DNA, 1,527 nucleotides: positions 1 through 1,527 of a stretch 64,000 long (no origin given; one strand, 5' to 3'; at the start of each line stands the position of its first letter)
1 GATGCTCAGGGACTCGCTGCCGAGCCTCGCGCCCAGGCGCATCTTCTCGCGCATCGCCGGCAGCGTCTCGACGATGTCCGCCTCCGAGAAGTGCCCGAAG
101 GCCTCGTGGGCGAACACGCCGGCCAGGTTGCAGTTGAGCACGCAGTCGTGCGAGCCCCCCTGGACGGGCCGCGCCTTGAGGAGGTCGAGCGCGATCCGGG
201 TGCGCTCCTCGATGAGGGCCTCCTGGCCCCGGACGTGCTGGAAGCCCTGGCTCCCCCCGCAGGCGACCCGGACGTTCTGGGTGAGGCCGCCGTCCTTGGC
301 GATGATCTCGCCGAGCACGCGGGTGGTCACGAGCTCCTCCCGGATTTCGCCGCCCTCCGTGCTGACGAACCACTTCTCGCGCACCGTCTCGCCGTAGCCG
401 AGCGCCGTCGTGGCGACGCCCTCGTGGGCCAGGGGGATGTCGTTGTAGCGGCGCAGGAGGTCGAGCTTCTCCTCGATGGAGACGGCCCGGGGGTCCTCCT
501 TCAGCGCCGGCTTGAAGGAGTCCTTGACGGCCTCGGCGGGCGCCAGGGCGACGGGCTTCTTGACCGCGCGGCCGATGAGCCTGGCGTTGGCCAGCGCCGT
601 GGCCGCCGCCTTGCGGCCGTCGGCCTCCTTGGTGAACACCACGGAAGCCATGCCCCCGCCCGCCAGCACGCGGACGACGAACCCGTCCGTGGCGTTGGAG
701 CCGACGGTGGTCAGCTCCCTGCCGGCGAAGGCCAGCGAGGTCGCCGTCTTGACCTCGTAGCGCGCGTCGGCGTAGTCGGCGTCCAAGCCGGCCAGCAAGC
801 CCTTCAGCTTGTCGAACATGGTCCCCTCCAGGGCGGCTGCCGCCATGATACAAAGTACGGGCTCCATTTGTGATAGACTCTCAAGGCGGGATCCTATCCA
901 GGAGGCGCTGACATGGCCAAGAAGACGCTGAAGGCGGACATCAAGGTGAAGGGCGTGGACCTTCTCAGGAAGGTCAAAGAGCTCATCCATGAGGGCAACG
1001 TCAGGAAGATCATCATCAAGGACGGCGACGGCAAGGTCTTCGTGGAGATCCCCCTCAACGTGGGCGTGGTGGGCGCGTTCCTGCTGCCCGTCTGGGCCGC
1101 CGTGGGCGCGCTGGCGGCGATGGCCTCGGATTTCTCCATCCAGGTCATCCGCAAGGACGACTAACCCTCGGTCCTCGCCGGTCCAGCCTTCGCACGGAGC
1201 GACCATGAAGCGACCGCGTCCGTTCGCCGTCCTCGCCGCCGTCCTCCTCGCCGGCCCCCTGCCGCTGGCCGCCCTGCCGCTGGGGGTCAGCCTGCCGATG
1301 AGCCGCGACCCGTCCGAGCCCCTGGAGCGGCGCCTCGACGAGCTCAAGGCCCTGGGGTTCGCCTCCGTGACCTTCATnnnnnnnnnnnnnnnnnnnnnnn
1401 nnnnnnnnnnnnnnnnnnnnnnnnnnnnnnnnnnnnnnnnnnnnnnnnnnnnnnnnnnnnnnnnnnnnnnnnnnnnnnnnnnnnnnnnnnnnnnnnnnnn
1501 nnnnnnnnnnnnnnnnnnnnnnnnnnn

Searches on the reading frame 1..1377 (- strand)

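Call 57: search_protein_families(library=pfam, proteins=[window:1-1377:-], max_evalue=0.00001)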
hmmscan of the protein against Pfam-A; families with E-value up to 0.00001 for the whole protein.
window:1-1377:- (459 aa): 2 families
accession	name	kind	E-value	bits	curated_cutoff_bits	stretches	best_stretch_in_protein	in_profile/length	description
PF01523.21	PmbA_TldD_1st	-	2.3e-08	34.5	20.9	1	203-265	1-65/65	PmbA/TldA metallopeptidase domain 1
PF19290.4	PmbA_TldD_2nd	-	1.1e-07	32.7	20.9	1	295-390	2-99/109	PmbA/TldA metallopeptidase central domain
